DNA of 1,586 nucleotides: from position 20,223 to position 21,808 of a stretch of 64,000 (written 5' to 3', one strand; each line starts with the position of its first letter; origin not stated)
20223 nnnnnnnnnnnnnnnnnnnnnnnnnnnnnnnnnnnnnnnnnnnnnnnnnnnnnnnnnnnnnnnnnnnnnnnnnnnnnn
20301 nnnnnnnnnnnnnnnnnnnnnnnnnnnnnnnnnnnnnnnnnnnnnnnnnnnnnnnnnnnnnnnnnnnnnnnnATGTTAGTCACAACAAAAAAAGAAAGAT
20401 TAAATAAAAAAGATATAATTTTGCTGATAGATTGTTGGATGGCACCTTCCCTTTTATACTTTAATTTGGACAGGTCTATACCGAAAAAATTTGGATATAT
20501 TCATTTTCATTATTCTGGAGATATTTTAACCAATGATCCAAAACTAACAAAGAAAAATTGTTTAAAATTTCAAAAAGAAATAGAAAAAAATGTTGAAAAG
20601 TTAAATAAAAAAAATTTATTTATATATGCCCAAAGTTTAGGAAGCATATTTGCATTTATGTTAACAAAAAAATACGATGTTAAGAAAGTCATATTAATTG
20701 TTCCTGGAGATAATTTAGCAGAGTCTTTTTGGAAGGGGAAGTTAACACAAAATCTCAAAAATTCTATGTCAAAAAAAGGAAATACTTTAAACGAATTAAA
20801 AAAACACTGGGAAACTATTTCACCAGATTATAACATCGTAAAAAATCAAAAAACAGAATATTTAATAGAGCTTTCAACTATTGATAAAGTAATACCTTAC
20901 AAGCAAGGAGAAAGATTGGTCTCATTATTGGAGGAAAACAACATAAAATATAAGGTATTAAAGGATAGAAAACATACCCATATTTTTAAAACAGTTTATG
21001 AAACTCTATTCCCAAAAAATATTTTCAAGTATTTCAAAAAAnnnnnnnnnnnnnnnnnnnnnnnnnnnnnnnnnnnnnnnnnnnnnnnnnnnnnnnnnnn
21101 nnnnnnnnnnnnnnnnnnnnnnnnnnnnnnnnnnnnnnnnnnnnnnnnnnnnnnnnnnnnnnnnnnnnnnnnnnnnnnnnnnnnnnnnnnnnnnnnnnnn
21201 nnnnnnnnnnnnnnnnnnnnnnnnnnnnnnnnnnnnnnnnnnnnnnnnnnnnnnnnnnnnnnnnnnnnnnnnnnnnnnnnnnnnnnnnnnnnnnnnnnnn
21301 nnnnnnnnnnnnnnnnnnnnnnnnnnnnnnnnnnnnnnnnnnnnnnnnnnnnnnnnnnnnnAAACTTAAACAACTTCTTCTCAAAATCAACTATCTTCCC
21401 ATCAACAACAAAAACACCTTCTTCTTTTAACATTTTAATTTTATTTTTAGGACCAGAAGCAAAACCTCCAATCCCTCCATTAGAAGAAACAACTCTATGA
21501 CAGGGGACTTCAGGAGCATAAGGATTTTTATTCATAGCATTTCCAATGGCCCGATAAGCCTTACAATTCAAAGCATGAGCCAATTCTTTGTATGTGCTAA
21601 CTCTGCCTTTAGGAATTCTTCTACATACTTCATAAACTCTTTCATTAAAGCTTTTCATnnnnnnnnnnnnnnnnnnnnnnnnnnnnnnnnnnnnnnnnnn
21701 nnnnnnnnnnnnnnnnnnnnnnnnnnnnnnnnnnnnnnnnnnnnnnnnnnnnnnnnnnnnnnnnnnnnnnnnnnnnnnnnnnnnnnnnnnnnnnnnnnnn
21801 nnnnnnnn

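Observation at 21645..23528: Bacterial-type acetyl-CoA carboxylase CT fused in reversed AccA-AccD order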

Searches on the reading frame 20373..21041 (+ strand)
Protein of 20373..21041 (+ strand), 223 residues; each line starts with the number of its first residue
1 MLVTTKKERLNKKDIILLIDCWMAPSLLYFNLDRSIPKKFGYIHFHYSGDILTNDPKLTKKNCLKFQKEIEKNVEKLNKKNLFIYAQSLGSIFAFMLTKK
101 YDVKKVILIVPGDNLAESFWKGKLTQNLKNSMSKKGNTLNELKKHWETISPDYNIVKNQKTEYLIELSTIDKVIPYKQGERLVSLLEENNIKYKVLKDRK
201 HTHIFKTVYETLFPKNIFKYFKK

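Call 18: search_protein_families(library=pfam, proteins=[window:20373-21041:+], max_evalue=0.001)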
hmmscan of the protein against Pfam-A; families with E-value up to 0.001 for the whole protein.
window:20373-21041:+ (223 aa): 2 families
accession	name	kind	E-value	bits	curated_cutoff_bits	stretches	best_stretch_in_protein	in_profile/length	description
PF05728.18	UPF0227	-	2.1e-06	28.2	21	1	66-212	45-179/187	Uncharacterised protein family (UPF0227)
PF00326.27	Peptidase_S9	-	0.00016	21.6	22.6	1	127-206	111-190/213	Prolyl oligopeptidase family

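Call 63: search_protein_families(library=ncbifam, proteins=[window:20373-21041:+], max_evalue=0.00001)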
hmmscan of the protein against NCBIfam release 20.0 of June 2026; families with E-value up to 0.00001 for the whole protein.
window:20373-21041:+ (223 aa): 1 family
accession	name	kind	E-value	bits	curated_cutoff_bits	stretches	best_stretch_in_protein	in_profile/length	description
NF047337.1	hydrolase_RcgR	subfamily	9e-08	31.6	182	1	81-197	188-306/332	RcgR family putative quorum lactone hydrolase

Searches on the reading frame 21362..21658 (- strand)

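Call 63: search_protein_families(library=ncbifam, proteins=[window:21362-21658:-], max_evalue=0.00001)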
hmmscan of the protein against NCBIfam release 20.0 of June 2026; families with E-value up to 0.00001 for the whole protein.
window:21362-21658:- (99 aa): 5 families
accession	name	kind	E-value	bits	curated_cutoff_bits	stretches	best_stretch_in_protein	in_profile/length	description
TIGR00589.1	ogt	superfamily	4.6e-23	81.1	46.4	1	3-80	2-80/80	methylated-DNA--[protein]-cysteine S-methyltransferase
NF041132.1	DNA_protcyst_Mta_Thcoc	equivalog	1.7e-17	63.8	250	1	3-81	92-169/169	methylated-DNA--protein-cysteine methyltransferase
NF003022.0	PRK03887.1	equivalog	6.7e-17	61.8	164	1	3-82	92-170/175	methylated-DNA--protein-cysteine methyltransferase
NF007626.0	PRK10286.1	equivalog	5.8e-15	55.8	192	1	4-83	89-169/171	methylated-DNA--[protein]-cysteine S-methyltransferase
NF011964.0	PRK15435.1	equivalog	1.3e-12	47.5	345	1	3-80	270-348/354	bifunctional DNA-binding transcriptional regulator/O6-methylguanine-DNA methyltransferase Ada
